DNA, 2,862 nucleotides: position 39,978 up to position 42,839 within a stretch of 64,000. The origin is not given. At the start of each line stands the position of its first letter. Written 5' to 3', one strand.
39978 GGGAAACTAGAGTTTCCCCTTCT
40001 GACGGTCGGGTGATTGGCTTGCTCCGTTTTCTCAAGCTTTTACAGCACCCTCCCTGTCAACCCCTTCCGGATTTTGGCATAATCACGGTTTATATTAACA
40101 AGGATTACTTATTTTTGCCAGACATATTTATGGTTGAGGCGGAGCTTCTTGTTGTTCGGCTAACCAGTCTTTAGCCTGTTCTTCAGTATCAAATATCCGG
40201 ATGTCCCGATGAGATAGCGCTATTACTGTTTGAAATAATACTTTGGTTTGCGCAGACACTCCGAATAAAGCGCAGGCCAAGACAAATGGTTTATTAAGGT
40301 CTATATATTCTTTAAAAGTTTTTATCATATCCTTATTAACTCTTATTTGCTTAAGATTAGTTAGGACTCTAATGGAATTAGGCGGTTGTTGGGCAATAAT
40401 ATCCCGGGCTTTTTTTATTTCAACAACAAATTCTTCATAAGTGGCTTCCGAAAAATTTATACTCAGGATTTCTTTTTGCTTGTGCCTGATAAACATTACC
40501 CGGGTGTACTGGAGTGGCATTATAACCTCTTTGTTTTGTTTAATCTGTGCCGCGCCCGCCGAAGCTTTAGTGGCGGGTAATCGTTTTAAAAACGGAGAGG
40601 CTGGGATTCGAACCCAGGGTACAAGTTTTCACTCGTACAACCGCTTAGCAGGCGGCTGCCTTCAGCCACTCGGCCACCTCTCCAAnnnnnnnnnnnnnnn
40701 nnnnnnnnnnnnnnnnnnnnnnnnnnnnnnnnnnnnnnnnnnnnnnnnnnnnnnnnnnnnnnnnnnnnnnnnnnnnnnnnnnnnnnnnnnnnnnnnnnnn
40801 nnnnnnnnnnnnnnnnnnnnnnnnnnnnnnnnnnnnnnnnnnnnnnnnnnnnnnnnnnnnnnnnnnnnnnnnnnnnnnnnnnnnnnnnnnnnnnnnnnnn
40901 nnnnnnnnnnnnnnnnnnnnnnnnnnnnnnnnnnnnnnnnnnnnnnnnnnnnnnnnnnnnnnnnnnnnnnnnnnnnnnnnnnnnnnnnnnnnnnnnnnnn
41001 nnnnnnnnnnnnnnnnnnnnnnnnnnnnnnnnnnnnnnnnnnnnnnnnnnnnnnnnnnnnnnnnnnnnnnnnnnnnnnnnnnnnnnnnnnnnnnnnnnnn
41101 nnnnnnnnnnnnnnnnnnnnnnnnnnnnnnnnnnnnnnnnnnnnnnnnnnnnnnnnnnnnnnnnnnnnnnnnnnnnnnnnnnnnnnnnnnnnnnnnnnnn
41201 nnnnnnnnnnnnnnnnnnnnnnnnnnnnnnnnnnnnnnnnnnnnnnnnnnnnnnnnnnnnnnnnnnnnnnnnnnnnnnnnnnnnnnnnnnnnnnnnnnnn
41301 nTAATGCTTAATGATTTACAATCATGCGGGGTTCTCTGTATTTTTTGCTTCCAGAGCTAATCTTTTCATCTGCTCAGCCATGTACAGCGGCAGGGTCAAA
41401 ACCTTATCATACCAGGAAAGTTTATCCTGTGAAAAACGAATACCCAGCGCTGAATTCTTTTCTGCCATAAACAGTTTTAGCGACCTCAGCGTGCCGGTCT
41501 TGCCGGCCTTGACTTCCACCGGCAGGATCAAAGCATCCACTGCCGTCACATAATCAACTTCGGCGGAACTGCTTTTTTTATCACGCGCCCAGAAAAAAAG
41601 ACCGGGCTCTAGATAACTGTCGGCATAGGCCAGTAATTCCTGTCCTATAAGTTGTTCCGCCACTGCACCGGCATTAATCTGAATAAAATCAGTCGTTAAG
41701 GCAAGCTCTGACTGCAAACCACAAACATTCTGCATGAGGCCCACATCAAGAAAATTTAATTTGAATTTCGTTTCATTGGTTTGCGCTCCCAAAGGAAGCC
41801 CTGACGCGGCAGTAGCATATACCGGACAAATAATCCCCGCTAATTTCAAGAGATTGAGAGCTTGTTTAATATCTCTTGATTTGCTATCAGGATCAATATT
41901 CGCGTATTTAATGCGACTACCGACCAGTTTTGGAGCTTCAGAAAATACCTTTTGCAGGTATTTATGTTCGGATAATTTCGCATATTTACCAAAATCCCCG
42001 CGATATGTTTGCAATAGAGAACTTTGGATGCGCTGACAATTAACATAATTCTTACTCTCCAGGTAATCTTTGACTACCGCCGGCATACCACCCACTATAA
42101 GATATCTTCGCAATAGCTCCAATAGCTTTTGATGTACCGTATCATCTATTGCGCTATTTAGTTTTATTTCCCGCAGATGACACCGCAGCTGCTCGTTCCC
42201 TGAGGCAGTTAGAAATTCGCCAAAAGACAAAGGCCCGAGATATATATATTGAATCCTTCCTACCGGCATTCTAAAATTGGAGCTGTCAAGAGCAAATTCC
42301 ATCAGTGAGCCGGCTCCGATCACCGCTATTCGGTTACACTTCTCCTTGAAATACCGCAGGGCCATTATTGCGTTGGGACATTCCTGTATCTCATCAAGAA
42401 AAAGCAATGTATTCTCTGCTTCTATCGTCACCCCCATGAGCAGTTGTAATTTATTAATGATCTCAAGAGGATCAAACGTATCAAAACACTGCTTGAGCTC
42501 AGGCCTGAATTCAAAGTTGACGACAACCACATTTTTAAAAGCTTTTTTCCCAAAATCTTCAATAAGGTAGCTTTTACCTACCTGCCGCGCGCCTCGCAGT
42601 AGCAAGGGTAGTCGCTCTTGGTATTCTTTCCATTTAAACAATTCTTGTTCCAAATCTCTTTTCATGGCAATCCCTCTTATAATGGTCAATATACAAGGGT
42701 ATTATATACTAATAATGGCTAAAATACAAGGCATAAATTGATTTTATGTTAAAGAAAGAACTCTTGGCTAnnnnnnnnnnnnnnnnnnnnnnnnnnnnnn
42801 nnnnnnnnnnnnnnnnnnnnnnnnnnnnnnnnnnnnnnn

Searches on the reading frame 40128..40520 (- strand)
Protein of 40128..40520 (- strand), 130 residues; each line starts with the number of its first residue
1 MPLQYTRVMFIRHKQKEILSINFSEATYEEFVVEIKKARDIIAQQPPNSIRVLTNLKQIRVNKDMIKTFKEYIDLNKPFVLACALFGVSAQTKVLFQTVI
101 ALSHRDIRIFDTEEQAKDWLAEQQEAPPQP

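Call 48: search_protein_families(library=pfam, proteins=[window:40128-40520:-], max_evalue=0.001)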
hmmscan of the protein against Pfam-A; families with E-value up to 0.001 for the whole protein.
window:40128-40520:- (130 aa): 1 family
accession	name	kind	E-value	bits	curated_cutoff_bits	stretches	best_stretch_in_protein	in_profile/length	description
PF25056.1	DUF7793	-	0.00028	21.3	26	1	16-122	5-111/113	Domain of unknown function (DUF7793)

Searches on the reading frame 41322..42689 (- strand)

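Call 48: search_protein_families(library=pfam, proteins=[window:41322-42689:-], max_evalue=0.001)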
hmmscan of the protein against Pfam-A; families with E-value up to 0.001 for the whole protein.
window:41322-42689:- (455 aa): 2 families
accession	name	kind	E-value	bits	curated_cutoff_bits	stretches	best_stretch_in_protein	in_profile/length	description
PF13635.12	DUF4143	-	8.4e-23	81.3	28.1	1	232-396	3-160/160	Domain of unknown function (DUF4143)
PF13173.12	AAA_14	-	1.7e-22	80.2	27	1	28-160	4-129/129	AAA domain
